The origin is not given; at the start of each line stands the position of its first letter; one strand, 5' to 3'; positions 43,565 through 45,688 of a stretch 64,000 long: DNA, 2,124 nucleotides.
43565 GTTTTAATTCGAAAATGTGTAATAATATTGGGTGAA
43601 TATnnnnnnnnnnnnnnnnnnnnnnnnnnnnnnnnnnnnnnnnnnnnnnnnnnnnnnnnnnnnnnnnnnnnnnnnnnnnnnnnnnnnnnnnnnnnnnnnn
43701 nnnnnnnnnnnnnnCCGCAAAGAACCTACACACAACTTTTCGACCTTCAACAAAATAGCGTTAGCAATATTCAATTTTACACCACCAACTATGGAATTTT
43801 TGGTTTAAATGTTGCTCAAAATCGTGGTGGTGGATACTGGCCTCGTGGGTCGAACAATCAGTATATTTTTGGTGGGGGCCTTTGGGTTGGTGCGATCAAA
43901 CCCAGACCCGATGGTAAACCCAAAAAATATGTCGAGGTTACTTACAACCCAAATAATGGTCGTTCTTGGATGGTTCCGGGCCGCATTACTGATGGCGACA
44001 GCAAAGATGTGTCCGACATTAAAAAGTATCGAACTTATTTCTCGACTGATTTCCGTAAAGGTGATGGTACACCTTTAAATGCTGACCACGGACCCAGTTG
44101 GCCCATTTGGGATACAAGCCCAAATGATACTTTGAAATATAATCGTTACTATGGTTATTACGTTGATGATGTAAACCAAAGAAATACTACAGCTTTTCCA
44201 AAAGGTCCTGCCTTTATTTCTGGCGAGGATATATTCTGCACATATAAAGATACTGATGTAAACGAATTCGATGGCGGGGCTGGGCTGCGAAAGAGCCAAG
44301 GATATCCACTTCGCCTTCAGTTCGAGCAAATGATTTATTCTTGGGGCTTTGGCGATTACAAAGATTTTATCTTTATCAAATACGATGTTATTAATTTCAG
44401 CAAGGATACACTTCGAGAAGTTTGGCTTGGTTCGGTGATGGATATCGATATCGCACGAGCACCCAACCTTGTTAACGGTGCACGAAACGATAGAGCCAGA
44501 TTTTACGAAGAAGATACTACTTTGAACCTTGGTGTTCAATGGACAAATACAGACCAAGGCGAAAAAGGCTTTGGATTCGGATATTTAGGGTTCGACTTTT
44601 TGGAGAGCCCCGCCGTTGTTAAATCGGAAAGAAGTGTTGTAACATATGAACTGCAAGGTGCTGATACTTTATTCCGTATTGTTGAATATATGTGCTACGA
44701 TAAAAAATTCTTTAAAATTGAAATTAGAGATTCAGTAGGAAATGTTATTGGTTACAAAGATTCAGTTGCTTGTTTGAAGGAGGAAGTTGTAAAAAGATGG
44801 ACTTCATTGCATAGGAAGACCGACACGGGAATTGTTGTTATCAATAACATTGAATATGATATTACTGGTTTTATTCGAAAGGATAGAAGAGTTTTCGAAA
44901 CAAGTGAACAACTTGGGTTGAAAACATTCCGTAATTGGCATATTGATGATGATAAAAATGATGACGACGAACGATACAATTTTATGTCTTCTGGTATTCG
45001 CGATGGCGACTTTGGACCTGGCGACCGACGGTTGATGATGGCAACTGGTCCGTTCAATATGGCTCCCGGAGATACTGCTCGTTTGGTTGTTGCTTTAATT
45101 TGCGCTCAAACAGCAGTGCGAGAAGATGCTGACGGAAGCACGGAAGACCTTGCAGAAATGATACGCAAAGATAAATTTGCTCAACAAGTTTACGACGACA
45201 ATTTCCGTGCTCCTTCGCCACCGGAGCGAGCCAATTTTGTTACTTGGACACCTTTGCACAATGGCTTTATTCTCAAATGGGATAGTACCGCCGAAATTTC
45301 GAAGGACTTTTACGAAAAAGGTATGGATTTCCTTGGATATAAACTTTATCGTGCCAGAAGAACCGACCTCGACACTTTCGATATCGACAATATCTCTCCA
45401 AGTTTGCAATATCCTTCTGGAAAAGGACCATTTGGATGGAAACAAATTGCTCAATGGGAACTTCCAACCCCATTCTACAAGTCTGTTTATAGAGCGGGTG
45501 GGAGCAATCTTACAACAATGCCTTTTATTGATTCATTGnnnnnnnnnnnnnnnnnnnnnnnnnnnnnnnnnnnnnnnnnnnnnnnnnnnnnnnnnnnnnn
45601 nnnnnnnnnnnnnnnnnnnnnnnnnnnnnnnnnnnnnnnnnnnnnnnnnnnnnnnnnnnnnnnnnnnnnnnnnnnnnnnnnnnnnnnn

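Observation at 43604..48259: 1551-aa secreted orphan protein with a divergent sorting domain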

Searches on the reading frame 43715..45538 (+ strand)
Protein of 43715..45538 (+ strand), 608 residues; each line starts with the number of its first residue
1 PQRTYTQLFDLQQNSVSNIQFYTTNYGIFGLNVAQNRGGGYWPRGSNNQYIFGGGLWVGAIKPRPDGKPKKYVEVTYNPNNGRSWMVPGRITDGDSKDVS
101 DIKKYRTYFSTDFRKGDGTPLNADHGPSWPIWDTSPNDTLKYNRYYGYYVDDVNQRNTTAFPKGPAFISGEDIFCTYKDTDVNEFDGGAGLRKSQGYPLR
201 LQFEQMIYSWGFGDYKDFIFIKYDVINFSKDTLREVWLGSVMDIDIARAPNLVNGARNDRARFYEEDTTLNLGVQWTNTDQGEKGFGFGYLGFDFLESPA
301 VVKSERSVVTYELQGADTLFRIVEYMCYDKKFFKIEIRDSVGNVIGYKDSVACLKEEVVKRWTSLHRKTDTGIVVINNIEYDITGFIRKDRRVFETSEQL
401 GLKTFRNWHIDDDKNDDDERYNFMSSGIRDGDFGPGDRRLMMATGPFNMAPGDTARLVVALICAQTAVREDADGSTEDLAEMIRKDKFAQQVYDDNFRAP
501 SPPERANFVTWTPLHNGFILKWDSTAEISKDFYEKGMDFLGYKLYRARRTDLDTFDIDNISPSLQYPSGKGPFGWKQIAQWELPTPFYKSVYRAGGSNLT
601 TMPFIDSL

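Call 51: search_protein_representatives(alignment_id=A7)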
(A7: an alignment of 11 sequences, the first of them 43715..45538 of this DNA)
Query: 11 sequences, 535 profile positions. Proteins with E-value up to 0.001 (for the whole library): 2160; up to 1e-10: 758; up to 1e-30: 312. The best 150 are listed.
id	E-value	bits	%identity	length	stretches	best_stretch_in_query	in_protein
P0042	6.0e-284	959.3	-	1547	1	1-535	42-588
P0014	3.3e-277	937.0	-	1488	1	3-535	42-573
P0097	6.4e-274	926.2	-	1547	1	2-535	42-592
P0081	7.1e-268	906.2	-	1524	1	2-535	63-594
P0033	7.2e-263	889.7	-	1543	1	2-535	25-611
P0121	1.5e-261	885.4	-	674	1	3-535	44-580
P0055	7.8e-261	883.0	-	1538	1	2-535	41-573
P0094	3.1e-260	881.0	-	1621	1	2-535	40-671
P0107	2.4e-259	878.1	-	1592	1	3-535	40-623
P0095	2.0e-258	875.0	-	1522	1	2-534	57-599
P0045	1.0e-257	872.7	-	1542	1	1-535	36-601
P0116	4.8e-254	860.6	-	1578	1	2-535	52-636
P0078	2.3e-252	855.0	-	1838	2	2-308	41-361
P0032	1.9e-250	848.7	-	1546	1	3-535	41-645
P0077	2.3e-248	841.8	-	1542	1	3-533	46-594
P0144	8.7e-222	754.1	-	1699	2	74-528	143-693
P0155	2.2e-206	703.3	-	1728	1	2-535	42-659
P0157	8.1e-199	678.3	-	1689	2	68-520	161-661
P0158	9.2e-187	638.5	-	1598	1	1-534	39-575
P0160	2.7e-179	613.9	-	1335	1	2-510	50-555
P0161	5.5e-168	576.6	-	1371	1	3-510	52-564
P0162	3.9e-167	573.7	-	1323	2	221-476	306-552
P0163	1.5e-161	555.3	-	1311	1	3-514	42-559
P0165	1.4e-153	529.0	-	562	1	6-422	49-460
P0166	3.8e-153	527.6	-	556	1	1-406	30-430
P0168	2.6e-148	511.6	-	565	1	2-411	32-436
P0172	1.3e-141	489.5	-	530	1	2-422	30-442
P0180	4.5e-137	474.5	-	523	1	3-417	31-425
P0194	1.2e-124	433.5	-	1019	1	6-476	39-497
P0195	1.6e-124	433.1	-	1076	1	6-423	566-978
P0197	1.4e-123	430.0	-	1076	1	19-419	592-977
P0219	1.3e-108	380.6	-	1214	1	13-510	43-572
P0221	4.5e-108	378.8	-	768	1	10-422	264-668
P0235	3.4e-100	352.8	-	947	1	12-431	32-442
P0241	4.1e-94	332.7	-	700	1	10-408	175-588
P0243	5.8e-93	328.9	-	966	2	171-475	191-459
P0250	6.7e-90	318.8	-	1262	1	6-480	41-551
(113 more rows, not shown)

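Call 52: search_protein_families(library=pfam, proteins=[P0165, P0168, P0172, P0180, P0195, P0194, P0221, P0235, P0241, P0250], max_evalue=0.01)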
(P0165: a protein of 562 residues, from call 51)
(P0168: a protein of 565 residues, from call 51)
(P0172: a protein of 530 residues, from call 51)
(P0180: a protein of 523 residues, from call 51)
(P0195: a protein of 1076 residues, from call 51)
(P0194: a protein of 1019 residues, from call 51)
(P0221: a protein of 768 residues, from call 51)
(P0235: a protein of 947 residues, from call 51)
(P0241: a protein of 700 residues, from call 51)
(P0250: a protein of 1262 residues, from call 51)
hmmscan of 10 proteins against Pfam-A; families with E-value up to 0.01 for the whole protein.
P0165 (562 aa): 1 family
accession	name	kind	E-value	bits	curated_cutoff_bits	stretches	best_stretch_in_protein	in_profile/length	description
PF18962.6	Por_Secre_tail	-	7.6e-10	39.4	27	1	484-555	1-70/75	Secretion system C-terminal sorting domain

P0168 (565 aa): 1 family
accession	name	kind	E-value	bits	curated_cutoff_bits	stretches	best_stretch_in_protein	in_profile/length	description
PF18962.6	Por_Secre_tail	-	7.2e-14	52.3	27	1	484-563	1-75/75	Secretion system C-terminal sorting domain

P0172 (530 aa): 1 family
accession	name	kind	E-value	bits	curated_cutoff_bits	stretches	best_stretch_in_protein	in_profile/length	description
PF18962.6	Por_Secre_tail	-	3.1e-08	34.2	27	1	461-528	4-75/75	Secretion system C-terminal sorting domain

P0180 (523 aa): 1 family
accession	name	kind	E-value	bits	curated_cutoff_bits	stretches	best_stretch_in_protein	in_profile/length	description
PF18962.6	Por_Secre_tail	-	1.7e-12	47.9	27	1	448-522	1-75/75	Secretion system C-terminal sorting domain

P0195 (1076 aa): 2 families
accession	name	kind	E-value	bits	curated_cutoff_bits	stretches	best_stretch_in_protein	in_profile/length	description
PF06739.17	SBBP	-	1.7e-27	95.5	20.5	4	161-197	1-38/38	Beta-propeller repeat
PF18962.6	Por_Secre_tail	-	1.3e-12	48.3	27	1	997-1074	2-75/75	Secretion system C-terminal sorting domain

P0194 (1019 aa): 0 families

P0221 (768 aa): 3 families
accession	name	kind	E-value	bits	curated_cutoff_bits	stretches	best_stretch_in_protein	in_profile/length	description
PF16656.11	Pur_ac_phosph_N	-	4e-07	31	30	1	170-249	12-89/93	Purple acid Phosphatase, N-terminal domain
PF25788.1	Ig_Rha78A_N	-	5.8e-06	27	27.4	0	93-154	38-100/105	Rha78A-like, N-terminal immunoglobulin domain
PF18962.6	Por_Secre_tail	-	0.0022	18.7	27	1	690-764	1-73/75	Secretion system C-terminal sorting domain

P0235 (947 aa): 1 family
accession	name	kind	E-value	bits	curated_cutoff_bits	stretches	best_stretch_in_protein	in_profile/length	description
PF18962.6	Por_Secre_tail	-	5.6e-09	36.6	27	1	873-944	2-74/75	Secretion system C-terminal sorting domain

P0241 (700 aa): 1 family
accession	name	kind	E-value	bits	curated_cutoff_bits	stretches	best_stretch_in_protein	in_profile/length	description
PF18962.6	Por_Secre_tail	-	2.4e-10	41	27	1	636-698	1-70/75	Secretion system C-terminal sorting domain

P0250 (1262 aa): 0 families

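Call 53: list_cluster_members(proteins=[P0165, P0166, P0168, P0172, P0180, P0195, P0194, P0221, P0235, P0197])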
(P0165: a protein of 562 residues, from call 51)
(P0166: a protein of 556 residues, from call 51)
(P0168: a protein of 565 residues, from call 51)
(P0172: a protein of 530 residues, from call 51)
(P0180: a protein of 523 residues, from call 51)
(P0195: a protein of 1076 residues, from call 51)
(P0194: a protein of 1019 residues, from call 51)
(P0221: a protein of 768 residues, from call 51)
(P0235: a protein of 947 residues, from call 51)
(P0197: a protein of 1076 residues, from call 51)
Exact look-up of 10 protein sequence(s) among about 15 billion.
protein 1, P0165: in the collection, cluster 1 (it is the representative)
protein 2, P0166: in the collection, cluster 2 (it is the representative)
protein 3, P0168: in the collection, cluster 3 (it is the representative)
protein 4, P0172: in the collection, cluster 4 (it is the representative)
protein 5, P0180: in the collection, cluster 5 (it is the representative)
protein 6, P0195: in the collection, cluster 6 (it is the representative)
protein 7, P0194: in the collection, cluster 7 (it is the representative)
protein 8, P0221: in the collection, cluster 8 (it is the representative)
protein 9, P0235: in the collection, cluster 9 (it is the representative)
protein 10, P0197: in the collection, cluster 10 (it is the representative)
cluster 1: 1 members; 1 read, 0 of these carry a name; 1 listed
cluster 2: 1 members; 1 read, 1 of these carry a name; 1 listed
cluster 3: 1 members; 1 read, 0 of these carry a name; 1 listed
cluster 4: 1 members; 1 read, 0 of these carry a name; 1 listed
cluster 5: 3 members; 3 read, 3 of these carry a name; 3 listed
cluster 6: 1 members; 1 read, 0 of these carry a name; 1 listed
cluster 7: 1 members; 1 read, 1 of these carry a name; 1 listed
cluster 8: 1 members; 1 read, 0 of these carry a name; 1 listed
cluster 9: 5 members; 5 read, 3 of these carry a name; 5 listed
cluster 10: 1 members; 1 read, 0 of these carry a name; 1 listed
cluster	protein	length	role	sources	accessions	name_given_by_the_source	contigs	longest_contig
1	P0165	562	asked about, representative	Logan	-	-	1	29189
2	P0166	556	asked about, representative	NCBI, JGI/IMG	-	hypothetical protein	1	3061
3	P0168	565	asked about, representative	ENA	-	-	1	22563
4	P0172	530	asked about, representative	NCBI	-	-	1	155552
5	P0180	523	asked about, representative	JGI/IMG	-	hypothetical protein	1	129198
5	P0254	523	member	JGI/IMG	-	hypothetical protein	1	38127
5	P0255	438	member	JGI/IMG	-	hypothetical protein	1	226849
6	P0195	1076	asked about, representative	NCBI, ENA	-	-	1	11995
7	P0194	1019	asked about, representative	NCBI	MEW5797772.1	MAG: hypothetical protein AB1728_02090 [Bacteroidota bacterium]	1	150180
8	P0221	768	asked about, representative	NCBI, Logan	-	-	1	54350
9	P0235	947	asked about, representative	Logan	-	-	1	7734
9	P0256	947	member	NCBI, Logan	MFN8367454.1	MAG: T9SS type A sorting domain-containing protein [Candidatus Kapaibacterium sp.]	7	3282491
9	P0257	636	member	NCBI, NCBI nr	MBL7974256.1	MAG: T9SS type A sorting domain-containing protein, partial [Candidatus Kapabacteria ... | T9SS type A sorting domain-containing protein [Candidatus Kapabacteria bacterium]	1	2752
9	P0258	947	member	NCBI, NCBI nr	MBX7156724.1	MAG: T9SS type A sorting domain-containing protein [Bacteriodetes bacterium] | T9SS type A sorting domain-containing protein [Bacteroidota bacterium]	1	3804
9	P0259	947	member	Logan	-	-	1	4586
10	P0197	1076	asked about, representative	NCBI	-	-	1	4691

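Call 60: find_encoding_contigs(protein=P0172, flank=8000, max_places=2)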
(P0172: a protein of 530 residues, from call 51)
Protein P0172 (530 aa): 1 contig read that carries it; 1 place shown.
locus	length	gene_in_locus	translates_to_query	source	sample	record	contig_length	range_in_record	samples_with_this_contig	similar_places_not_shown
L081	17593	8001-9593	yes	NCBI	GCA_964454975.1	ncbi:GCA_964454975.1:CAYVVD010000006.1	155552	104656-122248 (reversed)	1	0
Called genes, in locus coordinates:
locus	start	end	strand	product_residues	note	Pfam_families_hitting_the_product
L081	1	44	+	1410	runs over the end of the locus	PF00082:Peptidase_S8, PF13517:FG-GAP_3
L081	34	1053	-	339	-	PF01565:FAD_binding_4, PF02873:MurB_C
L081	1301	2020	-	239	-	-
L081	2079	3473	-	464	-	PF00206:Lyase_1, PF10415:FumaraseC_C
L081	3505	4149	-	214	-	PF00677:Lum_binding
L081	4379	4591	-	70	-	-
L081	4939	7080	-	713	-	PF08206:OB_RNB (weak), PF17876:CSD2, PF00773:RNB, PF00575:S1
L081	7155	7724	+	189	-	PF00625:Guanylate_kin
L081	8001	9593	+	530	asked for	PF18962:Por_Secre_tail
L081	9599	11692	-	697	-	PF00654:Voltage_CLC, PF00571:CBS (weak), PF02080:TrkA_C (weak)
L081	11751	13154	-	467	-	-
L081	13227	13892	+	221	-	PF24784:Temptin_C, PF13860:FlgD_ig (weak), PF18962:Por_Secre_tail (weak)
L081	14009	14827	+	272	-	PF11412:DsbD_N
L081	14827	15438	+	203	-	PF00578:AhpC-TSA, PF08534:Redoxin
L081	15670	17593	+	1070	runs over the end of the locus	PF01839:FG-GAP (faint), PF13517:FG-GAP_3, PF07593:UnbV_ASPIC, PF16656:Pur_ac_phosph_N (faint), PF00041:fn3 (faint), PF25788:Ig_Rha78A_N (faint), PF18962:Por_Secre_tail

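Call 64: search_protein_families(library=pfam, alignment_id=A9, max_evalue=0.001)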
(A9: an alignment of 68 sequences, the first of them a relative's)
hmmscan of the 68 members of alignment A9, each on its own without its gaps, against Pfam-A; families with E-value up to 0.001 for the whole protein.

A. member 1, P0165 (562 aa): 1 family
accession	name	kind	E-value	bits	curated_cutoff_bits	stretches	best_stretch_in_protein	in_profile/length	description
PF18962.6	Por_Secre_tail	-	7.6e-10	39.4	27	1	484-555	1-70/75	Secretion system C-terminal sorting domain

B. families by the number of members that match (of 68 scanned): 2 families
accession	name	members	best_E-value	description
PF18962.6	Por_Secre_tail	64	5.3e-14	Secretion system C-terminal sorting domain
PF11589.14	DUF3244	2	3.9e-06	Domain of unknown function (DUF3244)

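Call 74: list_cluster_members(proteins=[P0158, P0160, P0161, P0162, P0163, P0157, P0155, P0144, P0219, P0250])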
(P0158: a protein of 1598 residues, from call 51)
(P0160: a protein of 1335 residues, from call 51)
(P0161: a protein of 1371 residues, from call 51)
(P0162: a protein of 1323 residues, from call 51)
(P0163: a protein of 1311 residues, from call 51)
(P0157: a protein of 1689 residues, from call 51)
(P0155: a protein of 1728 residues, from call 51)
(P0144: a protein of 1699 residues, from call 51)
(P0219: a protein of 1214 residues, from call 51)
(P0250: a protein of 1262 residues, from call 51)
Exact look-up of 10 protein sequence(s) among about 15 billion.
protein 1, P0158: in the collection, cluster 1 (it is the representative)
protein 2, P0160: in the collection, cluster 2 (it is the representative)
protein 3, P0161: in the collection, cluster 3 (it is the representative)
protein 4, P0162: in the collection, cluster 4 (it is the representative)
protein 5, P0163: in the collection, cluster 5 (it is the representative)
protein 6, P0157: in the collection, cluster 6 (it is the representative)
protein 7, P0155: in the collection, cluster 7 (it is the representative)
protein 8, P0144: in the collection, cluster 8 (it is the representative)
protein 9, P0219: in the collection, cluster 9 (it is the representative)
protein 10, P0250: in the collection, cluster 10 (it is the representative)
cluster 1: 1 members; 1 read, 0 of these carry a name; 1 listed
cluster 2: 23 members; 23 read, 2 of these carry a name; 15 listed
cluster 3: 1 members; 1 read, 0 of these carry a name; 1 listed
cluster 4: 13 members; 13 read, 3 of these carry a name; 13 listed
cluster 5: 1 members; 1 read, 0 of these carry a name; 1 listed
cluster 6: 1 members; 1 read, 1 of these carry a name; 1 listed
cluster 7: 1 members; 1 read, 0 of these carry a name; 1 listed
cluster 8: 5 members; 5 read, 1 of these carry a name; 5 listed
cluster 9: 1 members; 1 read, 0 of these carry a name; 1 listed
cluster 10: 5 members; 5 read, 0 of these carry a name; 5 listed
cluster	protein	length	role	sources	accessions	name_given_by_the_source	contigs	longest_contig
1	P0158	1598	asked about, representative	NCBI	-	-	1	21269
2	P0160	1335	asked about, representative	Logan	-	-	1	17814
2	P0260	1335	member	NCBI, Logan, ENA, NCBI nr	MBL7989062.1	MAG: hypothetical protein JNJ94_13445 [Chlorobi bacterium] | hypothetical protein [Chlorobiota bacterium]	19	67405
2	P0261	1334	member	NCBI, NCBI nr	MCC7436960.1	MAG: hypothetical protein IT211_00540 [Armatimonadetes bacterium] | hypothetical protein [Armatimonadota bacterium]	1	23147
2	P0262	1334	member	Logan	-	-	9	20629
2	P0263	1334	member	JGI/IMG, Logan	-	-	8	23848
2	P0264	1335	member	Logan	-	-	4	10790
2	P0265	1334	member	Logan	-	-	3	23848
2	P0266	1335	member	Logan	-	-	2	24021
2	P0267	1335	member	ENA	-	-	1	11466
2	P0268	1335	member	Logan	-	-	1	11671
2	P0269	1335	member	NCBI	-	-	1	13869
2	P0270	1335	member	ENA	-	-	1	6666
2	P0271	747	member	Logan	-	-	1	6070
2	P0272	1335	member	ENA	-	-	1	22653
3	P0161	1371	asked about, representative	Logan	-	-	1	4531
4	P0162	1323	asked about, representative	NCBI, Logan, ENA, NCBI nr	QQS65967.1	MAG: hypothetical protein IPP08_09340 [Chlorobiota bacterium]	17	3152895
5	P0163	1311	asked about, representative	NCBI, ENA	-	-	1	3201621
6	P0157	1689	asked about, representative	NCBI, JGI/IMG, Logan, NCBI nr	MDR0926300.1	MAG: hypothetical protein LBO69_00855 [Ignavibacteria bacterium] | hypothetical protein | hypothetical protein [Ignavibacteria bacterium]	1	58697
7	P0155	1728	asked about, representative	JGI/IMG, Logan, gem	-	-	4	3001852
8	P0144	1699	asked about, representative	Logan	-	-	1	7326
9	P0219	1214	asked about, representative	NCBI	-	-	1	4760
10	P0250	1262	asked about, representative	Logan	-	-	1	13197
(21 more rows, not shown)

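Call 75: find_encoding_contigs(protein=P0194, flank=9000, max_places=2)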
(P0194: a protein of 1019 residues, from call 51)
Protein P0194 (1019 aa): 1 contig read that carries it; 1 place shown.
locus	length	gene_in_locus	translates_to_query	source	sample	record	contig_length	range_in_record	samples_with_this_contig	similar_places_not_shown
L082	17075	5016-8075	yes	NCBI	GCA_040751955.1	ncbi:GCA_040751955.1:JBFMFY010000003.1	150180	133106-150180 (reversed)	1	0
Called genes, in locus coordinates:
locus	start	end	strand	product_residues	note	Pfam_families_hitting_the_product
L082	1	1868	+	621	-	PF18962:Por_Secre_tail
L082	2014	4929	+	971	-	PF13620:CarboxypepD_reg, PF13715:CarbopepD_reg_2, PF07715:Plug, PF00593:TonB_dep_Rec_b-barrel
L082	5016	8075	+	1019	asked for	-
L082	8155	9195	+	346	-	PF03687:UPF0164 (weak), PF03349:Toluene_X (faint), PF19572:PorV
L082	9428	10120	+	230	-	PF01436:NHL (faint), PF17170:DUF5128 (weak)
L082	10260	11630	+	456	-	PF01654:Cyt_bd_oxida_I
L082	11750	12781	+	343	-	PF02322:Cyt_bd_oxida_II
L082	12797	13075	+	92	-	PF01329:Pterin_4a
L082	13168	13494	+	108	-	PF13414:TPR_11 (faint), PF13424:TPR_12 (faint), PF13428:TPR_14 (faint), PF14561:TPR_20 (weak), PF07719:TPR_2 (faint), PF00515:TPR_1 (faint), PF14559:TPR_19 (weak), PF13181:TPR_8 (weak), +1 more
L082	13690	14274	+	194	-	PF00156:Pribosyltran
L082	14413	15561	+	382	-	PF21088:MS_channel_1st, PF00924:MS_channel_2nd, PF21082:MS_channel_3rd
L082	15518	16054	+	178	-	PF00293:NUDIX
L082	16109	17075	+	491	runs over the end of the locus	PF02885:Glycos_trans_3N, PF00591:Glycos_transf_3, PF07831:PYNP_C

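Call 76: find_encoding_contigs(protein=P0243, flank=9000, max_places=2)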
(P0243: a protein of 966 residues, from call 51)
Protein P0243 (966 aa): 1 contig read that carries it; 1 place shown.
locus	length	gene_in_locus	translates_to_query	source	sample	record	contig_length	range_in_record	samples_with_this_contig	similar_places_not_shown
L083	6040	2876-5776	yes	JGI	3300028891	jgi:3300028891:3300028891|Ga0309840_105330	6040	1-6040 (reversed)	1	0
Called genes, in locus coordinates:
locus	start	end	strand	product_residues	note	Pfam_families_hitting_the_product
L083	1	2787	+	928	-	?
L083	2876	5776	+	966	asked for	-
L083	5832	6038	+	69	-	?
